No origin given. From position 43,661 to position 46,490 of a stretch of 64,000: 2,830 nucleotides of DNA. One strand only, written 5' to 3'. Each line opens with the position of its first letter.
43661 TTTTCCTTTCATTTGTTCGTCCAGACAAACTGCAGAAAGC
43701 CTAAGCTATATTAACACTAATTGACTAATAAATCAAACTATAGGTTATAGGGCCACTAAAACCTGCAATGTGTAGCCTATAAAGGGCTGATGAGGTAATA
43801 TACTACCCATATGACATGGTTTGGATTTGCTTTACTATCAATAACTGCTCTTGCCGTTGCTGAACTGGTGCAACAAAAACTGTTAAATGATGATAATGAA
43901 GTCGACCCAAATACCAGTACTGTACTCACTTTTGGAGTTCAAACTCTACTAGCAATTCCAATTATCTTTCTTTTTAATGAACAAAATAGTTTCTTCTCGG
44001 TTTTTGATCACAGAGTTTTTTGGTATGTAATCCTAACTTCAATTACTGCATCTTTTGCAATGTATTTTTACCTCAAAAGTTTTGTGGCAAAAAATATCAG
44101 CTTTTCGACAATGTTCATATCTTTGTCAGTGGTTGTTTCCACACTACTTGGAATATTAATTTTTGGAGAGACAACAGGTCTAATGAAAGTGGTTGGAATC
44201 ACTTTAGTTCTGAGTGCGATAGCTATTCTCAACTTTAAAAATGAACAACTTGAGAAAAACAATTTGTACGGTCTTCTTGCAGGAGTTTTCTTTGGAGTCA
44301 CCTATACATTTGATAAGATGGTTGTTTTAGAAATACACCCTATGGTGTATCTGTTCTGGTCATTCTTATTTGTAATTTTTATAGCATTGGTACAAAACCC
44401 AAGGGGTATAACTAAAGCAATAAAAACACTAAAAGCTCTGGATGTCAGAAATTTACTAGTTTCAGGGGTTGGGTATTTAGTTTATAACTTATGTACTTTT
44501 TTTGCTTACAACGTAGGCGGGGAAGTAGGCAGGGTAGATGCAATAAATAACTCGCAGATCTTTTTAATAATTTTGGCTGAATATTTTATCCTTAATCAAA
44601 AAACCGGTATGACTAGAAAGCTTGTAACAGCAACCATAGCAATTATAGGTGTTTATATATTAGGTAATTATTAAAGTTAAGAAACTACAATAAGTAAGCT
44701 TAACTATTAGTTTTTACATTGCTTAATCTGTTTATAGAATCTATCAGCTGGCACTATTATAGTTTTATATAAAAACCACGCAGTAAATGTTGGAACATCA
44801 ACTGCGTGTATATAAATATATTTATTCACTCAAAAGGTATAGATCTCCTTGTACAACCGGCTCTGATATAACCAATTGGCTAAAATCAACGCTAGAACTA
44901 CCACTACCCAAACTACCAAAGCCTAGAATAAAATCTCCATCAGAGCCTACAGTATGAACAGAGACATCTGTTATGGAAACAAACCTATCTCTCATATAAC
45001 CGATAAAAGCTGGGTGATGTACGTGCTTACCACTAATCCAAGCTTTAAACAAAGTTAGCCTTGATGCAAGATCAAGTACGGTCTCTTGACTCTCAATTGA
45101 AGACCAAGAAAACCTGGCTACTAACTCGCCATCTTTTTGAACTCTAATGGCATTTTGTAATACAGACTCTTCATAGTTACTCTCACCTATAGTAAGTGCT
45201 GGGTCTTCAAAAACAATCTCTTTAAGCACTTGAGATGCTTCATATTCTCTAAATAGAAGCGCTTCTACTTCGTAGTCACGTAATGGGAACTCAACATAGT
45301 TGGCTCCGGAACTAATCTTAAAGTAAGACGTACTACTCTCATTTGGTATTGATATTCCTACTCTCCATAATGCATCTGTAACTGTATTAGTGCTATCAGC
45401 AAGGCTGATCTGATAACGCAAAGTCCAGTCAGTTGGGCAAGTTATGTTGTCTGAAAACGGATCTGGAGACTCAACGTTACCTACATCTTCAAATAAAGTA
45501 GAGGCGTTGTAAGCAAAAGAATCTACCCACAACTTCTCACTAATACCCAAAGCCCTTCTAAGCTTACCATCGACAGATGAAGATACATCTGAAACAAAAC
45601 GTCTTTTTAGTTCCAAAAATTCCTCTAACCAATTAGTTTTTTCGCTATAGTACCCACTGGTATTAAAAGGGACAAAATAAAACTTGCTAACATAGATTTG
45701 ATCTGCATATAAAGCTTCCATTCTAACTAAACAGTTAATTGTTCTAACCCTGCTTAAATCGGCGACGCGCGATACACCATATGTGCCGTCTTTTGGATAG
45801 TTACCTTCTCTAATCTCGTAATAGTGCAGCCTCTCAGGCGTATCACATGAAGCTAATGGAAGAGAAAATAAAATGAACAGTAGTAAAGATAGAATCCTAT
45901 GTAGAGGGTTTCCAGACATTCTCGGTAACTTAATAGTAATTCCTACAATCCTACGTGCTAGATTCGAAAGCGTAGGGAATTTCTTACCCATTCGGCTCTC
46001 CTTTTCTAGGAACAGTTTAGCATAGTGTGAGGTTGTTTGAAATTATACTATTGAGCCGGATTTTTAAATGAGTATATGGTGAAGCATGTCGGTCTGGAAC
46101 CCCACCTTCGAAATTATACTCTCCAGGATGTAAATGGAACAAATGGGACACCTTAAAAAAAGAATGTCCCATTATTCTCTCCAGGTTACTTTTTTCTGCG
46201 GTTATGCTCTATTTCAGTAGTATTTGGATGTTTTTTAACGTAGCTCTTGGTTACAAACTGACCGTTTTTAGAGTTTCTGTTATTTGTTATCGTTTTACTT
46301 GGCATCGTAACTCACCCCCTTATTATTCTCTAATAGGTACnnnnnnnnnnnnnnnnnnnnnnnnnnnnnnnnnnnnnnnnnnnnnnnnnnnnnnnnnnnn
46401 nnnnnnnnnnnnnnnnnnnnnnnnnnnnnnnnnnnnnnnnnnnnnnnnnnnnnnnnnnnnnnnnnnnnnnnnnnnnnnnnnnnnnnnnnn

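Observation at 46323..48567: Bona fide lexA divergently paired with a two-gene operon of unknown function; candidate SOS effectors and candidate LexA operators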

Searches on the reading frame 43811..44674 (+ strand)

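Call 6: search_protein_families(library=pfam, proteins=[window:43811-44674:+], max_evalue=0.01)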
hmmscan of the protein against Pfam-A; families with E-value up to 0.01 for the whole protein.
window:43811-44674:+ (287 aa): 1 family
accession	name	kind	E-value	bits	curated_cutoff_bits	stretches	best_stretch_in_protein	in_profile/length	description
PF00892.27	EamA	-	1e-19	71.6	28.2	2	3-141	3-134/135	EamA-like transporter family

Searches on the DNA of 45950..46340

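Call 79: search_rna_families(source=window, start=45950, end=46340, threshold=evalue, max_evalue=10, show_alignments=2)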
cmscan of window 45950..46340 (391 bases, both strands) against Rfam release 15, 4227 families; matches with E-value up to 10: 2.
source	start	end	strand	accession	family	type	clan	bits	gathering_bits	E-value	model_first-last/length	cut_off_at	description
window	46128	46282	-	RF01437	S_pombe_snR10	Gene; snRNA; snoRNA; HACA-box;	CL00031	17.6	50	5.5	1-167/167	no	small nucleolar RNA snR10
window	46119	46193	-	RF02864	sRNA_0030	Gene; sRNA;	-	13.4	123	4.7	1-165/165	no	Enterococcus sRNA 30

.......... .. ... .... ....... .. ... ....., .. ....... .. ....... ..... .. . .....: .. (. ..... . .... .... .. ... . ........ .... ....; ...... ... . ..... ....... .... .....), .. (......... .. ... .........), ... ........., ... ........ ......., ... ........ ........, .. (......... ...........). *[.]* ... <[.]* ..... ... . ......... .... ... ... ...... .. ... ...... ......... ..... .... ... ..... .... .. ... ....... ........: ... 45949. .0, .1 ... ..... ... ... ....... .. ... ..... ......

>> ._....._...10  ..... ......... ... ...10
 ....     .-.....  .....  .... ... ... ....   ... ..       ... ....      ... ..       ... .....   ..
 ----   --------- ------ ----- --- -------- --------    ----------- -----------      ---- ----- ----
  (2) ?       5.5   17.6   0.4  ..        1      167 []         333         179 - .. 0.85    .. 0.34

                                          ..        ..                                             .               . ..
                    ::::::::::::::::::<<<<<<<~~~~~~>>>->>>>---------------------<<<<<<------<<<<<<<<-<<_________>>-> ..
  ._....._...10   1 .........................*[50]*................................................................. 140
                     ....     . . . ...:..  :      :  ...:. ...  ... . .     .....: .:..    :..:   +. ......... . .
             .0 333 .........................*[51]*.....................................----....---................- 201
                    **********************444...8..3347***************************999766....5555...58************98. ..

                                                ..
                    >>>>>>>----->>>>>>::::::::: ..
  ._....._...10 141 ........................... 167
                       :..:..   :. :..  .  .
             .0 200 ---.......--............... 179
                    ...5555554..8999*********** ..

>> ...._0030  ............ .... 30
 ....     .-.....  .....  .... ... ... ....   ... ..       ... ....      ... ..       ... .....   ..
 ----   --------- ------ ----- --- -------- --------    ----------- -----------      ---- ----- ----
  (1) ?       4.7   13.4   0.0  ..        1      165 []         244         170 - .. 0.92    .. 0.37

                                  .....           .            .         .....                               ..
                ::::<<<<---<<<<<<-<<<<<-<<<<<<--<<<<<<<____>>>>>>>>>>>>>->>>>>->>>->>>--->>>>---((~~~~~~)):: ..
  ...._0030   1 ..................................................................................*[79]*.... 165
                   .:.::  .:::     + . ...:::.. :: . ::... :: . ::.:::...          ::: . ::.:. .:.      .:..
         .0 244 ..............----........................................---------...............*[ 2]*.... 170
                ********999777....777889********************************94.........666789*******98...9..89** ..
